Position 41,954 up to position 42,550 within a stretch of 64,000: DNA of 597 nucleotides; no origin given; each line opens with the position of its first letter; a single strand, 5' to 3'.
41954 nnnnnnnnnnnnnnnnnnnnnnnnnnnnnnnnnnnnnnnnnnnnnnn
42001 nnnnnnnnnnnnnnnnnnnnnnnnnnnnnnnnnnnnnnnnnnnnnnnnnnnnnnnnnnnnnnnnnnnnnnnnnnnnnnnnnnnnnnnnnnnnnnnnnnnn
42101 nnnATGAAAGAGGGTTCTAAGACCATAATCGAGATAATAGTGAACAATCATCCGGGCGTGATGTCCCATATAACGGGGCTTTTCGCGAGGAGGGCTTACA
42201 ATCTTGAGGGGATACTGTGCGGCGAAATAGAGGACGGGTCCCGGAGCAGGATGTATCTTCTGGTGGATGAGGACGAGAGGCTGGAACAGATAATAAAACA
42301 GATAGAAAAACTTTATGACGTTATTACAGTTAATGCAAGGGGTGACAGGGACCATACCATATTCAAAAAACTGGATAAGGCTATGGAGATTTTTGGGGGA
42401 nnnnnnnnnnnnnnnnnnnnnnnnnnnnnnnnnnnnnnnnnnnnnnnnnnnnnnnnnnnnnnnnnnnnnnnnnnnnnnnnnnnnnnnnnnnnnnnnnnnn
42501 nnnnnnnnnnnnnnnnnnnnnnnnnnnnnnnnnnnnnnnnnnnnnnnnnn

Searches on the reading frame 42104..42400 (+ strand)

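Call 42: search_protein_families(library=pfam, proteins=[window:42104-42400:+], max_evalue=10)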
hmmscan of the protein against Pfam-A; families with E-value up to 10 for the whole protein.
window:42104-42400:+ (99 aa): 6 families
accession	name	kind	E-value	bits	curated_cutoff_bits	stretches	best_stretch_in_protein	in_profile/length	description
PF22629.2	ACT_AHAS_ss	-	1.3e-31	108.9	27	1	9-74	1-66/67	AHAS small subunit-like ACT domain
PF13710.12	ACT_5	-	1.3e-13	50.9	27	1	16-76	2-62/62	ACT domain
PF01842.31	ACT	-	6.3e-13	48.7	27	1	7-70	1-64/66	ACT domain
PF13291.12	ACT_4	-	8.9e-05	23.5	27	1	9-76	9-78/80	ACT domain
PF16344.10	FecR_C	-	0.0035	17.8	24.4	1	56-78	5-27/70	FecR, C-terminal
PF10455.14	BAR_2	-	0.16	11.7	25.4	1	51-94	138-181/286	Bin/amphiphysin/Rvs domain for vesicular trafficking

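Call 43: search_protein_families(library=ncbifam, proteins=[window:42104-42400:+], max_evalue=0.01)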
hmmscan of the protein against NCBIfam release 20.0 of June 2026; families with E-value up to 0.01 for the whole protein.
window:42104-42400:+ (99 aa): 8 families
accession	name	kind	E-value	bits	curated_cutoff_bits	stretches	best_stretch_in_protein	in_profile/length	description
NF006036.0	PRK08178.1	equivalog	9.6e-37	125.1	128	1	5-94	13-101/102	acetolactate synthase small subunit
NF008864.0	PRK11895.1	equivalog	1.3e-20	73.7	119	1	6-79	3-77/164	acetolactate synthase small subunit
TIGR00119.1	acolac_sm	equivalog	6.6e-19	68.4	56.9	1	6-80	2-77/158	acetolactate synthase small subunit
NF005233.0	PRK06737.1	equivalog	9.2e-08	32.1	102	1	10-77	6-74/76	ACT domain-containing protein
NF006352.0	PRK08577.1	equivalog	1.6e-05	25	140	1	9-79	59-132/136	hypothetical protein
NF008362.0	PRK11152.1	equivalog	5.9e-05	22.9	68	1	9-79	6-76/85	acetolactate synthase 2 small subunit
TIGR01327.1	PGDH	equivalog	0.00066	18.6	454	1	9-76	454-520/525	phosphoglycerate dehydrogenase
NF010078.0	PRK13562.1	equivalog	0.00071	19.5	96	1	7-78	3-76/84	ACT domain-containing protein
